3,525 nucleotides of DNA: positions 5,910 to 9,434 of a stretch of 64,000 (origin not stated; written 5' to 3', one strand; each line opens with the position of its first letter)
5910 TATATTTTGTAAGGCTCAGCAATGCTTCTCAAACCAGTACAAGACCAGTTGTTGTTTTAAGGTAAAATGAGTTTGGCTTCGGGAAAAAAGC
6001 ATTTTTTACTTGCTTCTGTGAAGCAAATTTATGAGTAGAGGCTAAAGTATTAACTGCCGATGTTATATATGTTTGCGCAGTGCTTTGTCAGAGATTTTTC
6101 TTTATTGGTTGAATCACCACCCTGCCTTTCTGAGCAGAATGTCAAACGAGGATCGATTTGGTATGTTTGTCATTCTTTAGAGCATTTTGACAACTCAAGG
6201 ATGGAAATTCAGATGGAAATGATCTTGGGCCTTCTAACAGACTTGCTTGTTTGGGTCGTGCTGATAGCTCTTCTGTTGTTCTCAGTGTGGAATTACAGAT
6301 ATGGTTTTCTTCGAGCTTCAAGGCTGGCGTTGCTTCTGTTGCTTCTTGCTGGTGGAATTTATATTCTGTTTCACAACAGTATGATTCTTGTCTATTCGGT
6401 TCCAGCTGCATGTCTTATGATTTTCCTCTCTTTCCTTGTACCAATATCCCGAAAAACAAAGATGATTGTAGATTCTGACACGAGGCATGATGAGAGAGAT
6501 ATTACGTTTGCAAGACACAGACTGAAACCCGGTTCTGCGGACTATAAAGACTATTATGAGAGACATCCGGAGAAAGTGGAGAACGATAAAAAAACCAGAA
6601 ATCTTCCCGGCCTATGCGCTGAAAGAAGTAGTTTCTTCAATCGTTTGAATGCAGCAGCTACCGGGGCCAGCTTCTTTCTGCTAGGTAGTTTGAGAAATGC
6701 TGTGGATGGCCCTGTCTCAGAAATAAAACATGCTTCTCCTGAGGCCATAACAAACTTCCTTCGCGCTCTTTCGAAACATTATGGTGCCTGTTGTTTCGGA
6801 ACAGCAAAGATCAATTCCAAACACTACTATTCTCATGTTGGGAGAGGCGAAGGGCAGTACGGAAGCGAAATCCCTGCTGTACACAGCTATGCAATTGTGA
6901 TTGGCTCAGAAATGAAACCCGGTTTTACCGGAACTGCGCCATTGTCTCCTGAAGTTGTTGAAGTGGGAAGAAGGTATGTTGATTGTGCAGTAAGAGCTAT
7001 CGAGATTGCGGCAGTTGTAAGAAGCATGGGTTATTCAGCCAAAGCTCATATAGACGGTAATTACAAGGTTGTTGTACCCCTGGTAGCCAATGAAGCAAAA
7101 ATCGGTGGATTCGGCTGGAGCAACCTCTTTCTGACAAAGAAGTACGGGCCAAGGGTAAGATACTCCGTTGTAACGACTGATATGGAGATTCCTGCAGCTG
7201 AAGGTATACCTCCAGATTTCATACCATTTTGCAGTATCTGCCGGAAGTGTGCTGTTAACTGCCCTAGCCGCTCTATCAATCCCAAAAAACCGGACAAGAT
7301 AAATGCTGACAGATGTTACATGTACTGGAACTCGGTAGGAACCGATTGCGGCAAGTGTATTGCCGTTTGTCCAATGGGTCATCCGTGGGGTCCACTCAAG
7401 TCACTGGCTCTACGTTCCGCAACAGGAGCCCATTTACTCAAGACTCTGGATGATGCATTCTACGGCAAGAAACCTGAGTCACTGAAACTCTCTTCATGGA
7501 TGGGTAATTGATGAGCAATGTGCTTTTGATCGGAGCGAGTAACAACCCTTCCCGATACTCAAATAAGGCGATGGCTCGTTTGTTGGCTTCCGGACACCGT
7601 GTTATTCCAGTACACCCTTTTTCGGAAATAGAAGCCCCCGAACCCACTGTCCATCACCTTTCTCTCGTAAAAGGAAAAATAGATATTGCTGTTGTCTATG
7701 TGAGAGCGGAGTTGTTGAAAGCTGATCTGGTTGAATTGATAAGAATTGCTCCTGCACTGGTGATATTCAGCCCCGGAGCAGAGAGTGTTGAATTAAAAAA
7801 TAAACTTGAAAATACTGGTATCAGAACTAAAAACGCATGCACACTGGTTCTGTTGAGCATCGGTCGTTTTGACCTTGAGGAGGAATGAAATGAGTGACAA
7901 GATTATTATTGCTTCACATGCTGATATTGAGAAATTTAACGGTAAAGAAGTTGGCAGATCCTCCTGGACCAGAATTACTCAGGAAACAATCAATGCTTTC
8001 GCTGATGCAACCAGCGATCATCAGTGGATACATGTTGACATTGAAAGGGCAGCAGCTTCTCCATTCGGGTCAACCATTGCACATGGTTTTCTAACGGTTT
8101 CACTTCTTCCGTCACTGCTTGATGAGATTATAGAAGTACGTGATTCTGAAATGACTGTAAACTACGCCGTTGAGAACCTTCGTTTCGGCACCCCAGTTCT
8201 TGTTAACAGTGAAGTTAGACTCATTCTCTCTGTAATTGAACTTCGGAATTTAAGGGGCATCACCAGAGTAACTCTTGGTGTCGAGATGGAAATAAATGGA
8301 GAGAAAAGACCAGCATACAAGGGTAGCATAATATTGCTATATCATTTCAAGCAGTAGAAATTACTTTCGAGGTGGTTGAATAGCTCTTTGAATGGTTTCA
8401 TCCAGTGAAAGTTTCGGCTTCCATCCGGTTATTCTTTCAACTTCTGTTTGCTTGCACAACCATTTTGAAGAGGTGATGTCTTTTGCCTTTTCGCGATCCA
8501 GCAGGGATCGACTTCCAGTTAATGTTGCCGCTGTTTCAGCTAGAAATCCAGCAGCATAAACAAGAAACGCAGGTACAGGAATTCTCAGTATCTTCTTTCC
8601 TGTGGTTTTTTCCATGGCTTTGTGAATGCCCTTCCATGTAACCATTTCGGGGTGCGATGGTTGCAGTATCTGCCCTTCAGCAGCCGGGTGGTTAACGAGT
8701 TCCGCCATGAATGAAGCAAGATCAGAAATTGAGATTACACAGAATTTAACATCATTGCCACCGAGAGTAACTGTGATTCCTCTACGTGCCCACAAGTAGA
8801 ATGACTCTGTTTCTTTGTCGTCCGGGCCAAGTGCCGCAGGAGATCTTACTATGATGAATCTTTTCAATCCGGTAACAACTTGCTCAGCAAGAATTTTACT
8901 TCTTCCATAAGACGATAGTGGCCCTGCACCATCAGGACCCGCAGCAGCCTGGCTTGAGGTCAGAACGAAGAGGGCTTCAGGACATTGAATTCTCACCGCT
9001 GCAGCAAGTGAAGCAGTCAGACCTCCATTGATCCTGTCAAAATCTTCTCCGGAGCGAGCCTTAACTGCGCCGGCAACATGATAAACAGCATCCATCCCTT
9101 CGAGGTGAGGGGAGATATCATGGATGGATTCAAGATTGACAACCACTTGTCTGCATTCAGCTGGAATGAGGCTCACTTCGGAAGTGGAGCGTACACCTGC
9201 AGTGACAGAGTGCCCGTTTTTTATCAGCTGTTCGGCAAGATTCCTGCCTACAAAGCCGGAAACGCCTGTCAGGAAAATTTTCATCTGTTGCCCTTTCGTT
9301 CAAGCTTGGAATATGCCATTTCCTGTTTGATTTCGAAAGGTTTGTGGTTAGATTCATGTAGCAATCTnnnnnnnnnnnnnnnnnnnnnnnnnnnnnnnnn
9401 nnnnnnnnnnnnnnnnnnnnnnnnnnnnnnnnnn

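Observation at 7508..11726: Candidate bacterial ceramide/sphingolipid biosynthesis cluster (alpha-oxoamine synthase + GNAT-fold acyltransferase + epimerase-family reductase)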

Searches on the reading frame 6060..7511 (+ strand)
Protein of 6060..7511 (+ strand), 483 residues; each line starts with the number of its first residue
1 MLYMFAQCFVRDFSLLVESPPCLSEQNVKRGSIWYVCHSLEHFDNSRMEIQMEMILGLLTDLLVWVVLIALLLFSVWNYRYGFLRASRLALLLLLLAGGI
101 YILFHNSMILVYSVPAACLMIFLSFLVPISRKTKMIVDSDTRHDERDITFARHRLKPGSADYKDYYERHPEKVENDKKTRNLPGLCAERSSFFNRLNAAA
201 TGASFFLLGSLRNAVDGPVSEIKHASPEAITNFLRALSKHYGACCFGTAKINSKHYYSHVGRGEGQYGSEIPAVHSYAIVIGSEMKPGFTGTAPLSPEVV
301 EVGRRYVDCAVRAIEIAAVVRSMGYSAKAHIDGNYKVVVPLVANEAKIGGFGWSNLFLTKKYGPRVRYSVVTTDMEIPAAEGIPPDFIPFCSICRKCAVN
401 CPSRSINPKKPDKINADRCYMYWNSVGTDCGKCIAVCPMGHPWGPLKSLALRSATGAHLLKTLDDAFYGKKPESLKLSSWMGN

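Call 3: search_protein_families(library=pfam, proteins=[window:6060-7511:+], max_evalue=0.01)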
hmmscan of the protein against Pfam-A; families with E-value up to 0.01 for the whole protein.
window:6060-7511:+ (483 aa): 3 families
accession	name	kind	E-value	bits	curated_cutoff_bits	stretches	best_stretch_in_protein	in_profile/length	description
PF12838.12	Fer4_7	-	0.00014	22.7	27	1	391-440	2-51/52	4Fe-4S dicluster domain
PF13187.11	Fer4_9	-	0.00094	19.6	27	1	391-440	2-50/52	4Fe-4S dicluster domain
PF13484.11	Fer4_16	-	0.0015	19.7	30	0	391-422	2-32/66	4Fe-4S double cluster binding domain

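Call 4: search_protein_families(library=ncbifam, proteins=[window:6060-7511:+], max_evalue=0.01)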
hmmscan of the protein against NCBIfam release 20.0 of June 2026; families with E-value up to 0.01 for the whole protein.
window:6060-7511:+ (483 aa): 4 families
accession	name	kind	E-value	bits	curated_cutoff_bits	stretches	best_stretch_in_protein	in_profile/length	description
TIGR02486.1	RDH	subfamily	7.2e-22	78.6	160.35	1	270-438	82-277/314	reductive dehalogenase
TIGR00276.1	TIGR00276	equivalog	0.00013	21.1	200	1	328-422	123-210/337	tRNA epoxyqueuosine(34) reductase QueG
TIGR04041.1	activase_YjjW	hypoth_equivalog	0.0037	16.7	250.2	1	367-439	19-84/276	YjjW family glycine radical enzyme activase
TIGR04270.1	Rama_corrin_act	subfamily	0.007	14.8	500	0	391-438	480-523/534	methylamine methyltransferase corrinoid protein reductive activase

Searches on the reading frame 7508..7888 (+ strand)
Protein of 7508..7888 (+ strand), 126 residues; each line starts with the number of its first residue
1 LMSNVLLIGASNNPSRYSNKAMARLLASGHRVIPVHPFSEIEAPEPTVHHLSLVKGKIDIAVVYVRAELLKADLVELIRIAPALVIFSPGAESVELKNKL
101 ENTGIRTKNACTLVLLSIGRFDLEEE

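Call 3: search_protein_families(library=pfam, proteins=[window:7508-7888:+], max_evalue=0.01)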
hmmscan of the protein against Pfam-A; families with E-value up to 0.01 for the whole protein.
window:7508-7888:+ (126 aa): 1 family
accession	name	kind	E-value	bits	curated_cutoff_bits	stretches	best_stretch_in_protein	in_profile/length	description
PF13380.12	CoA_binding_2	-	1.4e-19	71.1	22.8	1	4-115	2-114/116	CoA binding domain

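Call 4: search_protein_families(library=ncbifam, proteins=[window:7508-7888:+], max_evalue=0.01)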
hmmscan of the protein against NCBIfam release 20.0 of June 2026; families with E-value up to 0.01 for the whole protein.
window:7508-7888:+ (126 aa): 1 family
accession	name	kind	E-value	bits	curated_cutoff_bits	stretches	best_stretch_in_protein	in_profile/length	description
TIGR02717.1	AcCoA-syn-alpha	equivalog_domain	0.0032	16.2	567.15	1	5-76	10-83/447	acetate--CoA ligase alpha subunit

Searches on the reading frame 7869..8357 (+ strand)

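Call 3: search_protein_families(library=pfam, proteins=[window:7869-8357:+], max_evalue=0.01)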
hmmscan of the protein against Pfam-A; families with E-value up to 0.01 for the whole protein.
window:7869-8357:+ (162 aa): 1 family
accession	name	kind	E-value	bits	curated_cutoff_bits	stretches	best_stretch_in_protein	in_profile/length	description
PF01575.25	MaoC_dehydratas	-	7.4e-24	84.1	27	1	24-139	6-118/123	MaoC like domain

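Call 4: search_protein_families(library=ncbifam, proteins=[window:7869-8357:+], max_evalue=0.01)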
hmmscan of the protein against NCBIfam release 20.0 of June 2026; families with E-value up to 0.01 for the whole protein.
window:7869-8357:+ (162 aa): 3 families
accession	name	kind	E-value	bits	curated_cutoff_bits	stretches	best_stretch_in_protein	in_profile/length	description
TIGR02278.1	PaaN-DH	equivalog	2.9e-12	45.7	562.8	1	31-136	536-641/664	phenylacetic acid degradation bifunctional protein PaaZ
NF006045.0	PRK08190.1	subfamily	1.4e-05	24.2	282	1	24-129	12-115/467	bifunctional enoyl-CoA hydratase/phosphate acetyltransferase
NF010246.0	PRK13693.1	equivalog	0.0015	18.5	203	1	34-115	20-96/142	(3R)-hydroxyacyl-ACP dehydratase subunit HadB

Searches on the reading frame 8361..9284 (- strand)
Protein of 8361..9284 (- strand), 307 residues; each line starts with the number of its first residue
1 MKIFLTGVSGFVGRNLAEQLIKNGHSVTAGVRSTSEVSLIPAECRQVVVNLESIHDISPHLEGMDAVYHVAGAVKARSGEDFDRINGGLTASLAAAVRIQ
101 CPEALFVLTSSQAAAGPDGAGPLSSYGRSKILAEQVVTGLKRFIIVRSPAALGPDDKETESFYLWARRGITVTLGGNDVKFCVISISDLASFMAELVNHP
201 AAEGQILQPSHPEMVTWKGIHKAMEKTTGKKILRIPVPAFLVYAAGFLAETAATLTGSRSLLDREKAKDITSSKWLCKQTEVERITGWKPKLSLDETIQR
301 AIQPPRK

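Call 3: search_protein_families(library=pfam, proteins=[window:8361-9284:-], max_evalue=0.01)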
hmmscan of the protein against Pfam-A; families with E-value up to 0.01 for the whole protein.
window:8361-9284:- (307 aa): 7 families
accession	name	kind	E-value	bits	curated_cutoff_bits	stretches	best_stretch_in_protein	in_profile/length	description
PF01370.27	Epimerase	-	1.6e-16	60.9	20.9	1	3-202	1-230/240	NAD dependent epimerase/dehydratase family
PF13460.12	NAD_binding_10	-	5e-13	49.8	27.2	1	7-200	1-184/184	NAD(P)H-binding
PF04321.23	RmlD_sub_bind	-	1.1e-08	35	27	1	1-201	1-201/287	RmlD substrate binding domain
PF16363.11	GDP_Man_Dehyd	-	4.2e-07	30.2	27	1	5-38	2-35/332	GDP-mannose 4,6 dehydratase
PF05368.20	NmrA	-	4.5e-07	30.2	27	1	179-264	185-269/298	NmrA-like family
PF07993.18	NAD_binding_4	-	3.4e-05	23.6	20.1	0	5-37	1-36/258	Male sterility protein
PF01073.25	3Beta_HSD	-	0.0001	21.9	22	1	5-118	2-123/280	3-beta hydroxysteroid dehydrogenase/isomerase family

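Call 4: search_protein_families(library=ncbifam, proteins=[window:8361-9284:-], max_evalue=0.01)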
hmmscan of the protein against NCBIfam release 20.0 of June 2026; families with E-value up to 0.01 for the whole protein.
window:8361-9284:- (307 aa): 23 families
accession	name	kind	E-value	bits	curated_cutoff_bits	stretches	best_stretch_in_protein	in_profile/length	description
TIGR03466.1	HpnA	hypoth_equivalog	1.9e-15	56.6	367.65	1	1-289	1-306/327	hopanoid-associated sugar epimerase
TIGR01777.1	yfcH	hypoth_equivalog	1.7e-12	47.5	207.35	2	3-73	1-67/292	TIGR01777 family oxidoreductase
NF042422.1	oxyalk_red_OleD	equivalog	7.4e-12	45.3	580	1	1-300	1-323/329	2-alkyl-3-oxoalkanoate reductase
NF047837.1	UDPAcbARedWbcJ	equivalog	1.9e-10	40.2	500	1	1-141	1-118/372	UDP-2-acetamido-2,6-beta-L-arabino-hexul-4-ose reductase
NF043036.1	ErythonDh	equivalog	3.2e-10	39.7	325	1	1-140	1-163/321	D-erythronate dehydrogenase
TIGR01746.1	Thioester-redct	subfamily_domain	1.2e-08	34.6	213.35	1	2-36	1-37/371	thioester reductase domain-containing protein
NF042423.1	oxyalk_red_Shew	equivalog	4.5e-08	32.5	580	1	2-300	10-330/331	2-alkyl-3-oxoalkanoate reductase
NF050030.1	thlkprotThyD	equivalog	2.5e-07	30.2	400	1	1-74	1-79/305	thylakoid membrane protein ThyD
NF052578.1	StrlDmthSdmBMthl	equivalog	2.7e-06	27.4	600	1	1-116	1-118/328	sterol demethylase protein SdmB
NF058621.1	DiazavRedAvaA7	equivalog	4e-05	23.4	400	1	1-118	1-121/304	3-diazoavenalumate denitrifying reductase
NF004824.0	PRK06180.1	subfamily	9.3e-05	21.7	298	1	3-47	7-51/279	oxidoreductase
NF006776.0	PRK09291.1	equivalog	0.0001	22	265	1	2-54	4-56/257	SDR family oxidoreductase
NF005467.0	PRK07060.1-5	equivalog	0.00012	21.7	360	1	2-69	11-80/245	SDR family oxidoreductase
TIGR01214.1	rmlD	equivalog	0.00018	20.7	224.05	0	118-148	116-147/285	dTDP-4-dehydrorhamnose reductase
NF004520.0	PRK05865.1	equivalog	0.00023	19.2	1509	1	1-128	1-106/854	sugar epimerase family protein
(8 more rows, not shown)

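Call 45: search_solved_structures(query=window:8361-9284:-, max_evalue=0.001)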
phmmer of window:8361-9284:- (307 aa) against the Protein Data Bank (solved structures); distinct sequences matched with E-value up to 0.001: 10.
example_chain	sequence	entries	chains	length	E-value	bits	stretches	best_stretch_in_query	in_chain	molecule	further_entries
9g83_P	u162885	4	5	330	8.1e-08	35.2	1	5-258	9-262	NAD-dependent epimerase/dehydratase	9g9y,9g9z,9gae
8rdg_A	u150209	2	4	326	2e-05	27.3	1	1-142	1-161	SDR family NAD(P)-dependent oxidoreductase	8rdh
8rdi_A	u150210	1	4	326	7e-05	25.6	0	1-142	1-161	SDR family NAD(P)-dependent oxidoreductase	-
3ehe_A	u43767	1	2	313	0.00011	25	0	3-137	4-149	UDP-glucose 4-epimerase (GalE-1)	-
7ar7_P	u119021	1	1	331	0.00018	24.3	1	6-225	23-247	NADH dehydrogenase [ubiquinone] 1 alpha subcomplex subunit 9, mitochondrial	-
7a23_T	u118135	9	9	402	0.00019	24.2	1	6-225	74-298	39kDa | NADH dehydrogenase [ubiquinone] 1 alpha subcomplex subunit 9, mitochondrial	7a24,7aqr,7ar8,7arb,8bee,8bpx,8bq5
6jkg_A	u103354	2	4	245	0.00031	23.4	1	5-162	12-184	Sterol-4-alpha-carboxylate 3-dehydrogenase, decarboxylating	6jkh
6zl6_A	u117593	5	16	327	0.00033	23.3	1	1-163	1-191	Epimerase domain-containing protein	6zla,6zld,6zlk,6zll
3wj7_A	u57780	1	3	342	0.00045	22.9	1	4-95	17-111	Putative oxidoreductase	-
3e8x_A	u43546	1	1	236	0.00091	21.9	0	1-74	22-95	Putative NAD-dependent epimerase/dehydratase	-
